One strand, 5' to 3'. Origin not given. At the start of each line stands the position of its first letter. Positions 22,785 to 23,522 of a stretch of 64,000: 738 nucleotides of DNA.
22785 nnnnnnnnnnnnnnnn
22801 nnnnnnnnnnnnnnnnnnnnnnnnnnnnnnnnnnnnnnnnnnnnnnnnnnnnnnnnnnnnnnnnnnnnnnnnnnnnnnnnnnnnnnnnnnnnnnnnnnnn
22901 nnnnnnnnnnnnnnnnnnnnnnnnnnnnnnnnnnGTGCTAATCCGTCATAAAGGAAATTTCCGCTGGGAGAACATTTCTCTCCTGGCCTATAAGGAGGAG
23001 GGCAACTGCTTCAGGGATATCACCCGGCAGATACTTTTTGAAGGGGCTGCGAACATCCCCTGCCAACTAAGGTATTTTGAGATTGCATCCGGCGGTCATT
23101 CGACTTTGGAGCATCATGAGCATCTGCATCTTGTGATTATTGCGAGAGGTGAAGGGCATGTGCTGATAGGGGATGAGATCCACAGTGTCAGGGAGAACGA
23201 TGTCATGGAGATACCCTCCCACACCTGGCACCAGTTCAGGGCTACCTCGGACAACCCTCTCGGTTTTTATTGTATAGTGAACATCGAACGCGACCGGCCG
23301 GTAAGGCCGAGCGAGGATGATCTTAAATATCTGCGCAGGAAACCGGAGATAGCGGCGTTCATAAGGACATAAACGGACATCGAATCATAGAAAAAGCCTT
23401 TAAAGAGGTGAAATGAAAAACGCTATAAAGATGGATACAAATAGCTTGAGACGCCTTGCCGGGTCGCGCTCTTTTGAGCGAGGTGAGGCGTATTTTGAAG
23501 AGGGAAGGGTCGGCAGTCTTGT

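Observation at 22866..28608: Conserved ~40-nt element shared by the metX/cupin divergent region and the metY leader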

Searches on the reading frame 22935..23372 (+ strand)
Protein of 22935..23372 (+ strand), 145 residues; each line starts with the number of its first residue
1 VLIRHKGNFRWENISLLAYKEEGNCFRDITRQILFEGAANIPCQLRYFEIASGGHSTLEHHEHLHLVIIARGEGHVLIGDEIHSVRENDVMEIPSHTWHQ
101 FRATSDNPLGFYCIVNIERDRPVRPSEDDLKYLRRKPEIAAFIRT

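Call 11: search_protein_families(library=ncbifam, proteins=[window:22935-23372:+])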
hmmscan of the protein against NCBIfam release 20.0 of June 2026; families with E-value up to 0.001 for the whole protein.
window:22935-23372:+ (145 aa): 0 families

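Call 13: search_protein_families(library=pfam, proteins=[window:22935-23372:+], max_evalue=0.01)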
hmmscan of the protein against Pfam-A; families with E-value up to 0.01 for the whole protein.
window:22935-23372:+ (145 aa): 2 families
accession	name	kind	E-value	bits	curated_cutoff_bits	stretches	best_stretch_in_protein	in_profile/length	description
PF07883.17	Cupin_2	-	5.4e-12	45.7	27.2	1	47-115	2-70/70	Cupin domain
PF02311.25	AraC_binding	-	7.6e-08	32.6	21.1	1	58-114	18-74/135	AraC-like ligand binding domain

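Call 20: find_homologous_proteins(query=window:22935-23372:+)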
Query window:22935-23372:+ (145 aa): 183 proteins with E <= 0.001 among 188 candidates; the best 120 are listed.
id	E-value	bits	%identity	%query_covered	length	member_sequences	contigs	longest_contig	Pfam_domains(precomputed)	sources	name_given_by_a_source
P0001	1.5e-83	296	87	100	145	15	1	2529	PF07883.18,PF02311.26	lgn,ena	-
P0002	2.3e-81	289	84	100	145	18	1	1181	PF07883.18,PF02311.26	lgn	-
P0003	3.9e-80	285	85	100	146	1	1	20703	PF07883.18,PF02311.26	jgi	jgi:mannose-6-phosphate isomerase-like protein (cupin superfamily)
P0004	1.1e-79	283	81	100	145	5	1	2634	PF07883.18,PF02311.26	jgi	jgi:quercetin dioxygenase-like cupin family protein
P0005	2.9e-74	266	80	100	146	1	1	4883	PF07883.18,PF02311.26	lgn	-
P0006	1.2e-68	248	72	100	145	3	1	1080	PF07883.18,PF02311.26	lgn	-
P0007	2.4e-65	237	70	100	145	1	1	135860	PF07883.18,PF02311.26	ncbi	-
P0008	7.7e-65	235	70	100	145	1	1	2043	PF07883.18,PF02311.26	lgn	-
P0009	2.9e-64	233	68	100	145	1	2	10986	PF07883.18,PF02311.26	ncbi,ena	-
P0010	8.5e-64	232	66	100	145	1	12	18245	PF07883.18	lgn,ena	-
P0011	1.9e-62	227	67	100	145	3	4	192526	PF07883.18,PF02311.26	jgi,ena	-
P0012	5.4e-62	226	65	100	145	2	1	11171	PF07883.18,PF02311.26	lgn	-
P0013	6.6e-62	226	66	100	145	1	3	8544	PF07883.18,PF02311.26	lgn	-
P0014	4.1e-61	223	67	100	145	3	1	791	PF07883.18,PF02311.26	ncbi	-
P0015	6.6e-61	222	64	99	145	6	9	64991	PF07883.18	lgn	-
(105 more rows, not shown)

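Call 23: find_encoding_contigs(protein=P0001, flank=3000, max_places=4)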
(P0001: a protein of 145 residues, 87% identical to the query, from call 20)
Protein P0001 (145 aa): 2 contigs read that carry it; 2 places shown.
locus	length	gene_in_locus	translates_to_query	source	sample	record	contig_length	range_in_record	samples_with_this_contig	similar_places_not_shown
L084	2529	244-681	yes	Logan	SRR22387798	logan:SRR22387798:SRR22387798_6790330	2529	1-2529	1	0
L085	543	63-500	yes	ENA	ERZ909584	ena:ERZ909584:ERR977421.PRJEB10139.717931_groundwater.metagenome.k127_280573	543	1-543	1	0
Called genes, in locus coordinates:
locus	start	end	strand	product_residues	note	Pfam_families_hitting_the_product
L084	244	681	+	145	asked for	PF02311:AraC_binding, PF07883:Cupin_2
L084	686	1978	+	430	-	PF01053:Cys_Met_Meta_PP, PF00155:Aminotran_1_2, PF01041:DegT_DnrJ_EryC1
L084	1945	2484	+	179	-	PF02629:CoA_binding (weak), PF13380:CoA_binding_2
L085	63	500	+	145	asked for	PF02311:AraC_binding, PF07883:Cupin_2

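Call 24: find_encoding_contigs(protein=P0003, flank=6000, max_places=4)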
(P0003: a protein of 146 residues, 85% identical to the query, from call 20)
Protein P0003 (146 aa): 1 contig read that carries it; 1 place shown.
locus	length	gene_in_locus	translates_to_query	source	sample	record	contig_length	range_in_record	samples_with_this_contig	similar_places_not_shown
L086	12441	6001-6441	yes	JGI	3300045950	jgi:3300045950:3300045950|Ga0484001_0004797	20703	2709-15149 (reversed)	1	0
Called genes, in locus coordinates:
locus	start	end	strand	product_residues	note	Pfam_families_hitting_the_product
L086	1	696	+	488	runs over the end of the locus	PF00072:Response_reg, PF07728:AAA_5 (faint), PF00158:Sigma54_activat, PF14532:Sigma54_activ_2, PF25601:AAA_lid_14, PF02954:HTH_8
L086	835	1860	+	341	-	PF08240:ADH_N, PF16912:Glu_dehyd_C, PF00107:ADH_zinc_N, PF13602:ADH_zinc_N_2 (weak)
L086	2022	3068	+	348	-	PF08240:ADH_N, PF00107:ADH_zinc_N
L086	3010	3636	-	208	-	PF07021:MetW, PF13489:Methyltransf_23, PF13649:Methyltransf_25, PF13847:Methyltransf_31, PF08241:Methyltransf_11, PF08242:Methyltransf_12 (weak)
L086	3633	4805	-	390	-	PF00561:Abhydrolase_1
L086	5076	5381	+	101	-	-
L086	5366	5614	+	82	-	PF10049:DUF2283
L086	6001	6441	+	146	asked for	PF02311:AraC_binding (weak), PF07883:Cupin_2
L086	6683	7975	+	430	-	PF01053:Cys_Met_Meta_PP, PF00155:Aminotran_1_2, PF01041:DegT_DnrJ_EryC1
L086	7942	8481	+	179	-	PF13380:CoA_binding_2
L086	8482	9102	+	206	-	PF02581:TMP-TENI, PF01729:QRPTase_C (weak)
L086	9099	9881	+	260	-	PF08543:Phos_pyr_kin, PF00294:PfkB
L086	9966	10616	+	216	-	PF09335:VTT_dom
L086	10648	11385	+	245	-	PF02348:CTP_transf_3, PF12804:NTP_transf_3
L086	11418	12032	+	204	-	PF01300:Sua5_yciO_yrdC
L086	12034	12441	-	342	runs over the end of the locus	PF01507:PAPS_reduct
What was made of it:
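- A sigma-54 activator gene lies on locus L086 (call 24).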

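Call 29: find_encoding_contigs(protein=P0004, flank=3000, max_places=3)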
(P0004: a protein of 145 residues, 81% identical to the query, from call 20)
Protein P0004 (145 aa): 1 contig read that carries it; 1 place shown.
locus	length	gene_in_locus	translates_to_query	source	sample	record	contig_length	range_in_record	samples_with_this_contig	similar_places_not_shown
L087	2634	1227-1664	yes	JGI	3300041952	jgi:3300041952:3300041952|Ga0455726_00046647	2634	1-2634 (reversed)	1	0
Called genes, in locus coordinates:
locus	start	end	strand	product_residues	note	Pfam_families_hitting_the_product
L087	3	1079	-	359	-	?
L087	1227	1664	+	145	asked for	PF02311:AraC_binding, PF07883:Cupin_2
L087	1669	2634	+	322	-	?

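Call 30: find_encoding_contigs(protein=P0005, flank=4000, max_places=3)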
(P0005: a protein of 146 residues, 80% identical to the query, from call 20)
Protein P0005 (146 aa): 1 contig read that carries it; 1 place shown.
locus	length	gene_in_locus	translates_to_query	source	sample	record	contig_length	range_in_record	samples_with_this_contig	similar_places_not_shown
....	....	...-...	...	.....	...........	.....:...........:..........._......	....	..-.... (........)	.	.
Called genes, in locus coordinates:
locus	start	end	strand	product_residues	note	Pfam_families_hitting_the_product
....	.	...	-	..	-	?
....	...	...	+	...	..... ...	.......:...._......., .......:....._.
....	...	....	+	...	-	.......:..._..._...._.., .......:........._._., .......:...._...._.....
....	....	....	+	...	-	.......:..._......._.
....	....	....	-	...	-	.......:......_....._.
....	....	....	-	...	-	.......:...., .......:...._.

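Call 43: find_encoding_contigs(protein=P0006, flank=1500, max_places=3)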
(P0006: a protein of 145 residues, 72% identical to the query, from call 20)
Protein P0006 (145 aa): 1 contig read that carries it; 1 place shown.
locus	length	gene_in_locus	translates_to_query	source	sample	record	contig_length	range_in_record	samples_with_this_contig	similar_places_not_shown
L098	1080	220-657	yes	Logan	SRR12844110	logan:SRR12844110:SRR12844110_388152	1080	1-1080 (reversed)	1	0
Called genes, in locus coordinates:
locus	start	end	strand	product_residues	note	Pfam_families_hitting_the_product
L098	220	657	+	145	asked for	PF02311:AraC_binding, PF07883:Cupin_2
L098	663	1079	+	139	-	?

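Call 44: find_encoding_contigs(protein=P0009, flank=3000, max_places=3)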
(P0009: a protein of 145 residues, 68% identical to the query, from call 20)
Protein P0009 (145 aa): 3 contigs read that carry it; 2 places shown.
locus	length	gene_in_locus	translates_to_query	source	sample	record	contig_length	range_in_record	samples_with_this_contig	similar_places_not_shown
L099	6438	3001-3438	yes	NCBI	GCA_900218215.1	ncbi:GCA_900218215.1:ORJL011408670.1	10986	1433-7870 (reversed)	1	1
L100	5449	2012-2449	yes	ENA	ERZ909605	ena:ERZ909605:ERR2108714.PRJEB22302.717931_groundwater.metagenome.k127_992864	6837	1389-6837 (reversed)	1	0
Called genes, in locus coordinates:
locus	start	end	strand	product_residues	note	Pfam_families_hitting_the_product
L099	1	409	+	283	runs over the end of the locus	PF00528:BPD_transp_1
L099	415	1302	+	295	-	PF00528:BPD_transp_1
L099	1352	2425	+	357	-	PF02463:SMC_N, PF00005:ABC_tran, PF13304:AAA_21 (faint), PF17850:CysA_C_terminal, PF12857:TOBE_3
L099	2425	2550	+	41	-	-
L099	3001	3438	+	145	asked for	PF02311:AraC_binding (weak), PF07883:Cupin_2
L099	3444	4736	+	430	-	PF01053:Cys_Met_Meta_PP, PF00155:Aminotran_1_2 (weak), PF01041:DegT_DnrJ_EryC1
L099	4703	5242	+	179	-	PF13380:CoA_binding_2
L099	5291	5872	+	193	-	PF01966:HD (faint)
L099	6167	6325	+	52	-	-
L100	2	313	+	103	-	?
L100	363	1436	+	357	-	PF02463:SMC_N, PF00005:ABC_tran, PF13304:AAA_21 (faint), PF17850:CysA_C_terminal, PF12857:TOBE_3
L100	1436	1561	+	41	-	-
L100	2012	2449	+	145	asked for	PF02311:AraC_binding (weak), PF07883:Cupin_2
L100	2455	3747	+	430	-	PF01053:Cys_Met_Meta_PP, PF00155:Aminotran_1_2 (weak), PF01041:DegT_DnrJ_EryC1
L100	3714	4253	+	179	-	PF13380:CoA_binding_2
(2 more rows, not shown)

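Call 45: find_encoding_contigs(protein=P0010, flank=3000, max_places=3)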
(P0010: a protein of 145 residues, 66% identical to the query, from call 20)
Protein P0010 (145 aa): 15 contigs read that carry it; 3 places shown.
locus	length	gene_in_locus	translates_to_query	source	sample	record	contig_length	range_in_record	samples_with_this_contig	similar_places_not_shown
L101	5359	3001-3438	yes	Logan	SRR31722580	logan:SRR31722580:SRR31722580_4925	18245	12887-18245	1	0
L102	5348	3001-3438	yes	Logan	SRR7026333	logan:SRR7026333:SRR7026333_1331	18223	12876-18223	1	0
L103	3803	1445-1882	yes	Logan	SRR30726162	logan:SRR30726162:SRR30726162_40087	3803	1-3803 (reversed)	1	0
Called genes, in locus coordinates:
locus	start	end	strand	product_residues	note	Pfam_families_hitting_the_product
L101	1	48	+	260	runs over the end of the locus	PF02129:Peptidase_S15, PF20434:BD-FAE (faint), PF00561:Abhydrolase_1, PF12146:Hydrolase_4, PF12697:Abhydrolase_6, PF00326:Peptidase_S9 (weak), PF08386:Abhydrolase_4 (weak)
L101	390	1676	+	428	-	PF09861:Lar_N, PF21113:LarA_C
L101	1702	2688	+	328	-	PF09084:NMT1, PF12974:Phosphonate-bd, PF13379:NMT1_2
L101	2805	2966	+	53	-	-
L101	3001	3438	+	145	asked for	PF07883:Cupin_2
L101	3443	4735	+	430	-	PF01053:Cys_Met_Meta_PP, PF00155:Aminotran_1_2, PF01041:DegT_DnrJ_EryC1, PF00266:Aminotran_5 (faint)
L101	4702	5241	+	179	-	PF13380:CoA_binding_2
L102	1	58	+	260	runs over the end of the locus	PF02129:Peptidase_S15, PF20434:BD-FAE (faint), PF00561:Abhydrolase_1, PF12146:Hydrolase_4, PF12697:Abhydrolase_6, PF00326:Peptidase_S9 (weak)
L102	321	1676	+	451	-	PF09861:Lar_N, PF21113:LarA_C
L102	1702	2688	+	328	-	PF09084:NMT1, PF12974:Phosphonate-bd, PF13379:NMT1_2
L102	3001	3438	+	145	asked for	PF07883:Cupin_2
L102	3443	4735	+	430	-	PF01053:Cys_Met_Meta_PP, PF00155:Aminotran_1_2, PF01041:DegT_DnrJ_EryC1, PF00266:Aminotran_5 (faint)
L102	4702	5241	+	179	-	PF13380:CoA_binding_2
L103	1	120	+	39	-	?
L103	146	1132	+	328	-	PF09084:NMT1, PF12974:Phosphonate-bd, PF13379:NMT1_2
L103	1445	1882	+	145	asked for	PF07883:Cupin_2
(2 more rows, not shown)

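Call 52: search_solved_structures(query=window:22935-23372:+, max_evalue=0.001, show_alignments=1)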
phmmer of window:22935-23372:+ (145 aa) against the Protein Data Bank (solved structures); distinct sequences matched with E-value up to 0.001: 9.
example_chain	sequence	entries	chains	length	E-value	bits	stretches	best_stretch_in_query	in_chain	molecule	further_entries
3jzv_A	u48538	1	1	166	1.1e-43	152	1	7-143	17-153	uncharacterized protein Rru_A2000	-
3kgz_A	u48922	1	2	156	3.5e-40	140.5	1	9-145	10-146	Cupin 2 conserved barrel domain protein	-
3ibm_A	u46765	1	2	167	2.3e-32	115.2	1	6-145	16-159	Cupin 2, conserved barrel domain protein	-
6a54_A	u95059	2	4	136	6e-06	29.5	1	35-120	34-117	Novel protein with potential Cupin domain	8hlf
6a55_A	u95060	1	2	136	7.3e-06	29.2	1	35-121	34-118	Novel protein with potential Cupin domain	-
6a53_A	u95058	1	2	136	8.3e-06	29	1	35-120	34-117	Novel protein with potential Cupin domain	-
5tfz_A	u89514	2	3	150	9.2e-06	28.8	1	35-120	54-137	dimethylsulfoniopropionate lyase DddK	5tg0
5j7m_A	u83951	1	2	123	1.4e-05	28.3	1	39-99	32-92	Cupin 2 conserved barrel domain protein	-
8ch4_A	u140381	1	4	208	0.00011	25.3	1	52-114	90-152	5-nitrosalicylic acid 1,2-dioxygenase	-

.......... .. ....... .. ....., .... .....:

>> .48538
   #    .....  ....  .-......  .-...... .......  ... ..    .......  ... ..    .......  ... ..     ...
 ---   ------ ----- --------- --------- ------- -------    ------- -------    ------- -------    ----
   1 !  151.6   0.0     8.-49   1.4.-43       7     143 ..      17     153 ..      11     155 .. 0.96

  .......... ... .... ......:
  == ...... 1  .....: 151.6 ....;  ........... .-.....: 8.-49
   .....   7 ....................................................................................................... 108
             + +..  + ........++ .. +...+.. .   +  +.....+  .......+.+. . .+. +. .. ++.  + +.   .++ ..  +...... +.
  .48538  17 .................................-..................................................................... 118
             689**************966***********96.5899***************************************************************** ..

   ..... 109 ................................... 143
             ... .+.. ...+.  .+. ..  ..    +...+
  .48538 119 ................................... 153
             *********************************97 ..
